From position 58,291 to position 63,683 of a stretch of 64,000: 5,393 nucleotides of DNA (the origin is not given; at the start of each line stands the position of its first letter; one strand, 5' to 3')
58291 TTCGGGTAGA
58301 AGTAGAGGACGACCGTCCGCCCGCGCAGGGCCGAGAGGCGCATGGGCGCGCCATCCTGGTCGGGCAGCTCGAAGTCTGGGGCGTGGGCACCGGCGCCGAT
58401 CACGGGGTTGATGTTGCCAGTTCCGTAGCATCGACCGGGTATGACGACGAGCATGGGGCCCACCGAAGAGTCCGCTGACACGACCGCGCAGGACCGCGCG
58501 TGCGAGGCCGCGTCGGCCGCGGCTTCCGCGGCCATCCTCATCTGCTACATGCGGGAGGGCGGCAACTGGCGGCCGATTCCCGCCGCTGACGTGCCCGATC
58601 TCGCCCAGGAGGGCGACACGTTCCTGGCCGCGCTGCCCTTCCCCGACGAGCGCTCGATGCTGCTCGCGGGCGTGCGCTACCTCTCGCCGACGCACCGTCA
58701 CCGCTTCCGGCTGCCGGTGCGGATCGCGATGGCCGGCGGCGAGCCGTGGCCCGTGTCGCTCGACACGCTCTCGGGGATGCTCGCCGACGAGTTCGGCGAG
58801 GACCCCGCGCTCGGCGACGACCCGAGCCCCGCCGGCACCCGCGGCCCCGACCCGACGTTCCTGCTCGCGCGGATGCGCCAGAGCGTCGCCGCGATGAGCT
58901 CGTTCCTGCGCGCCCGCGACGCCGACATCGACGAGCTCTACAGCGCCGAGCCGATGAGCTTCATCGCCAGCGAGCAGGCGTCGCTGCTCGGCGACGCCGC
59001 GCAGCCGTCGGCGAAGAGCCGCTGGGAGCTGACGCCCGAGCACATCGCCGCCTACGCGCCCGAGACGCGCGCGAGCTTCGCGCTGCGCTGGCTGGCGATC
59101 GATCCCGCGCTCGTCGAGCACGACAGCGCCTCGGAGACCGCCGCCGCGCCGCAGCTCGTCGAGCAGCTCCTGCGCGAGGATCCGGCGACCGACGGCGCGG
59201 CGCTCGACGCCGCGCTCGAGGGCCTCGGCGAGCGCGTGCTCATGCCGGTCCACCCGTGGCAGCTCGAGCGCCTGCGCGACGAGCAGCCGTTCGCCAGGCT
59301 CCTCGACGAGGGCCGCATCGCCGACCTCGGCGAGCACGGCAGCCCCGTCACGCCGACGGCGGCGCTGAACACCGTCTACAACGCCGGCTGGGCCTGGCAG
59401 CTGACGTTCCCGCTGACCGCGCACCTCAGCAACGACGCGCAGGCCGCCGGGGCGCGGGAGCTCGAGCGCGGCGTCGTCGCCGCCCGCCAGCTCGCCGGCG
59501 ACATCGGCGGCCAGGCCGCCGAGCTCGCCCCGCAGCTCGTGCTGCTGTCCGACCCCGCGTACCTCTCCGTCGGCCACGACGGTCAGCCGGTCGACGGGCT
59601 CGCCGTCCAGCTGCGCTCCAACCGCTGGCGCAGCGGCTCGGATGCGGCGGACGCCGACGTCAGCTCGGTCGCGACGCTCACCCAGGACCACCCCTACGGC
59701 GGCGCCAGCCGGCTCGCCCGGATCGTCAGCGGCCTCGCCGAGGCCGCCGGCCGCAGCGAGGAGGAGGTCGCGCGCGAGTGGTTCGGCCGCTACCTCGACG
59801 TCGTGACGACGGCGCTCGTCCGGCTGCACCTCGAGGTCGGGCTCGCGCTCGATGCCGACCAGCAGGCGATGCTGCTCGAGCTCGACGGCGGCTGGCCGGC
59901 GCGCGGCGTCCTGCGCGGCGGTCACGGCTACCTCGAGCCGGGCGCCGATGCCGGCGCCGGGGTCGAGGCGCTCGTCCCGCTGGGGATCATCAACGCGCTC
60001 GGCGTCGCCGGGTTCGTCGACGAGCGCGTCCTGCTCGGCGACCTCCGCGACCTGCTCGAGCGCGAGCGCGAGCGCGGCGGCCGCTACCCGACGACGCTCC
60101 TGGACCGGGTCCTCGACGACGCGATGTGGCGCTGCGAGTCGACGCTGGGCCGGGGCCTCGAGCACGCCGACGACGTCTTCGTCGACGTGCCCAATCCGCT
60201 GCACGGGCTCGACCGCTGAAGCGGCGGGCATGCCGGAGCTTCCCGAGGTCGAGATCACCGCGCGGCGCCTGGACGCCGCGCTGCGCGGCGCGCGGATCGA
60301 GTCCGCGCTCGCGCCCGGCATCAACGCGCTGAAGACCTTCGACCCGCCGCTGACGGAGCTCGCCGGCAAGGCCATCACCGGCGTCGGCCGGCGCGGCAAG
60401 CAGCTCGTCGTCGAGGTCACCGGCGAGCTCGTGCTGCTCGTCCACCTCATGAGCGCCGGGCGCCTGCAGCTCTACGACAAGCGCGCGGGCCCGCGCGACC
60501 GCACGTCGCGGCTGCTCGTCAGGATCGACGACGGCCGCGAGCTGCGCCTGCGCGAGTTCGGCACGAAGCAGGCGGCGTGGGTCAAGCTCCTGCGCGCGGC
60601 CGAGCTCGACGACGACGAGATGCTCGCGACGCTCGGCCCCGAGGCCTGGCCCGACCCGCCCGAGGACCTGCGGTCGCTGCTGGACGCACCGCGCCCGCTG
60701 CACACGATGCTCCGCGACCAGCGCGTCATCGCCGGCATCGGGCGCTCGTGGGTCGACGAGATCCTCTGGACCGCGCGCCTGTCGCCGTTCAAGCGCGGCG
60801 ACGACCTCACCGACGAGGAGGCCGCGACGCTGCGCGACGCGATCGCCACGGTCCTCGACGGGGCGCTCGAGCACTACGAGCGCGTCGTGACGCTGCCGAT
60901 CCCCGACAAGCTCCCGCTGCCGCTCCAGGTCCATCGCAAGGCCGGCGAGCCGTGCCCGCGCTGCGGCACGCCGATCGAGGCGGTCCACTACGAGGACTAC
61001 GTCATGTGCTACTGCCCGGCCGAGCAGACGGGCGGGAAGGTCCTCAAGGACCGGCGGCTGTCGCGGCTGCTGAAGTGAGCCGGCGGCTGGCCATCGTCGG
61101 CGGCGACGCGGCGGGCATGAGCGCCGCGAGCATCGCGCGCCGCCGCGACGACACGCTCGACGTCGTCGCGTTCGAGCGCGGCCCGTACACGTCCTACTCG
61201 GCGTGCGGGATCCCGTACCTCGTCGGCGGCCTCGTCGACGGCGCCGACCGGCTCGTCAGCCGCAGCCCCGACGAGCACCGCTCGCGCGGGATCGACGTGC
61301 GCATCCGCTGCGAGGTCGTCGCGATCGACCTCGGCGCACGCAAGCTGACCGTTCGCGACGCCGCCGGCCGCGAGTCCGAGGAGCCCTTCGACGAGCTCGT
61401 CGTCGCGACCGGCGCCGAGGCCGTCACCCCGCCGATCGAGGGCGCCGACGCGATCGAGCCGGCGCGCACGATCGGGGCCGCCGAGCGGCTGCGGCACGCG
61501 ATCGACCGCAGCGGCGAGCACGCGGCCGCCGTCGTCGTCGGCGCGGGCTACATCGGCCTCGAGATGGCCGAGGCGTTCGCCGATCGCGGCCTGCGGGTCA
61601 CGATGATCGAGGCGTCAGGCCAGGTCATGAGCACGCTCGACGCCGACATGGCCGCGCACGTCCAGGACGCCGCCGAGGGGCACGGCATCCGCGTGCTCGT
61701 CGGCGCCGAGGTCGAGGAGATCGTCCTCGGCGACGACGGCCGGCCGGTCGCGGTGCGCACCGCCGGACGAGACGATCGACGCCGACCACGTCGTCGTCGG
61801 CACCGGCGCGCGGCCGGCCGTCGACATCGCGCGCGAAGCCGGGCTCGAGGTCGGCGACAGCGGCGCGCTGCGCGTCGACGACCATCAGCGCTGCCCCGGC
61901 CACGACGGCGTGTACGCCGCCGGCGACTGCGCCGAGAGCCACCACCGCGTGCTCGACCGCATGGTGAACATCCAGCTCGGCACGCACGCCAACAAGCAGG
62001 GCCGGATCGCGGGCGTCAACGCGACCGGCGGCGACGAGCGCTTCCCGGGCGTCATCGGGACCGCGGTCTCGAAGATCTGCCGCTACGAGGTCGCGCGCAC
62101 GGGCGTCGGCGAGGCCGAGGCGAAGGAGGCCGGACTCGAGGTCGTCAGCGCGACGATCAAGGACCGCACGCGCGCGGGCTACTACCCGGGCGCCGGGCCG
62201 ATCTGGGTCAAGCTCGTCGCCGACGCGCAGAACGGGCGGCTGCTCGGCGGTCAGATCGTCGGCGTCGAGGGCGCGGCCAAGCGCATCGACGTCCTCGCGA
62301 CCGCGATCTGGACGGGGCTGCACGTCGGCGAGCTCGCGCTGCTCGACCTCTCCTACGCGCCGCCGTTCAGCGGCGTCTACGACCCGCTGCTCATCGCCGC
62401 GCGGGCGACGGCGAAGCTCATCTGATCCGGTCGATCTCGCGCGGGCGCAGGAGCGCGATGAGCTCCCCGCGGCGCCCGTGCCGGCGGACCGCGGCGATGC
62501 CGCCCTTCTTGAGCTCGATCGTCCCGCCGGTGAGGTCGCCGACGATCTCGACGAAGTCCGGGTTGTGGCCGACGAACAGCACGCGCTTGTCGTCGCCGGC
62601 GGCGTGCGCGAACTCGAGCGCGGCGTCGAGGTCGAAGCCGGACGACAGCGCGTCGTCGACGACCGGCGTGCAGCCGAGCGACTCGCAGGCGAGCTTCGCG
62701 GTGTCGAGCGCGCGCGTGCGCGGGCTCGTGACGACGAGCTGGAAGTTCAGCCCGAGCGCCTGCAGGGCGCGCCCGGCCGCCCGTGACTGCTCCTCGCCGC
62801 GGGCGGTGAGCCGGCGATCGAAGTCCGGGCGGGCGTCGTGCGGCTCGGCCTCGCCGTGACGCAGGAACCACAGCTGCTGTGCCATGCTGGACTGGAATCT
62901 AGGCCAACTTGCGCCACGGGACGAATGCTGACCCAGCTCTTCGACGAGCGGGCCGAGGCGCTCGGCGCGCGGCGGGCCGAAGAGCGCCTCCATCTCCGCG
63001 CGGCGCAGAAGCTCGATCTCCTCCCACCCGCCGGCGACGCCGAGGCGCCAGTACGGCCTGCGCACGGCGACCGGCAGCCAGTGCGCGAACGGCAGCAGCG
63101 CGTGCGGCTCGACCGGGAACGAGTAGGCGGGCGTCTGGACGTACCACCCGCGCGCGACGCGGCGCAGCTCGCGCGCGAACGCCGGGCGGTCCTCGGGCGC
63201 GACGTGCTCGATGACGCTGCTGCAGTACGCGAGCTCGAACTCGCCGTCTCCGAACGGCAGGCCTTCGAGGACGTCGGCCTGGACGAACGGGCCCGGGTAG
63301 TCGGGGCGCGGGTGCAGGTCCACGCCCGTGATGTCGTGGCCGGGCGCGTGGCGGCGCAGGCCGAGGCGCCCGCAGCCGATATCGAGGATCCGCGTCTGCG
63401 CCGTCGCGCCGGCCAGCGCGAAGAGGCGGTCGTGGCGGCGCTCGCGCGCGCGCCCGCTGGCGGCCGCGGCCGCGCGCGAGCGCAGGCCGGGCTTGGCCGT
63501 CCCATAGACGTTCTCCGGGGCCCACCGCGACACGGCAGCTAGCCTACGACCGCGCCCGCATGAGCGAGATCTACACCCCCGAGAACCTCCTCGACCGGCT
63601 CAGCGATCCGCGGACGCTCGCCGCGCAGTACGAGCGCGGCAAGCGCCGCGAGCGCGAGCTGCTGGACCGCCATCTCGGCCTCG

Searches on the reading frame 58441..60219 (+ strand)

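Call 57: search_protein_families(library=pfam, proteins=[window:58441-60219:+], max_evalue=0.001)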
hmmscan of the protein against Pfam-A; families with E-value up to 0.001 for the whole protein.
window:58441-60219:+ (592 aa): 2 families
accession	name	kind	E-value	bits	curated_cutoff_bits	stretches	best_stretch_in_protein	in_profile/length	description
PF04183.18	IucA_IucC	-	1.4e-35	123.4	25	1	173-414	1-238/239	IucA / IucC family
PF06276.17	FhuF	-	1.9e-11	45.1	25.2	1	446-497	2-53/161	Ferric iron reductase FhuF-like transporter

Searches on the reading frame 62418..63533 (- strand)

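Call 57: search_protein_families(library=pfam, proteins=[window:62418-63533:-], max_evalue=0.001)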
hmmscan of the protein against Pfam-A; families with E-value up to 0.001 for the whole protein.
window:62418-63533:- (371 aa): 4 families
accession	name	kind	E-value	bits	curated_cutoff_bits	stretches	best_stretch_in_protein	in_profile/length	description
PF00300.27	His_Phos_1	-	5.6e-13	49.4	21.7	1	221-296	1-77/194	Histidine phosphatase superfamily (branch 1)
PF08241.18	Methyltransf_11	-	1.2e-09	39.1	21.2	1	50-128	1-88/95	Methyltransferase domain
PF13649.12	Methyltransf_25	-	2e-08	35.2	27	1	49-128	1-94/97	Methyltransferase domain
PF13489.12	Methyltransf_23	-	8.8e-06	26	27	1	33-149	10-132/164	Methyltransferase domain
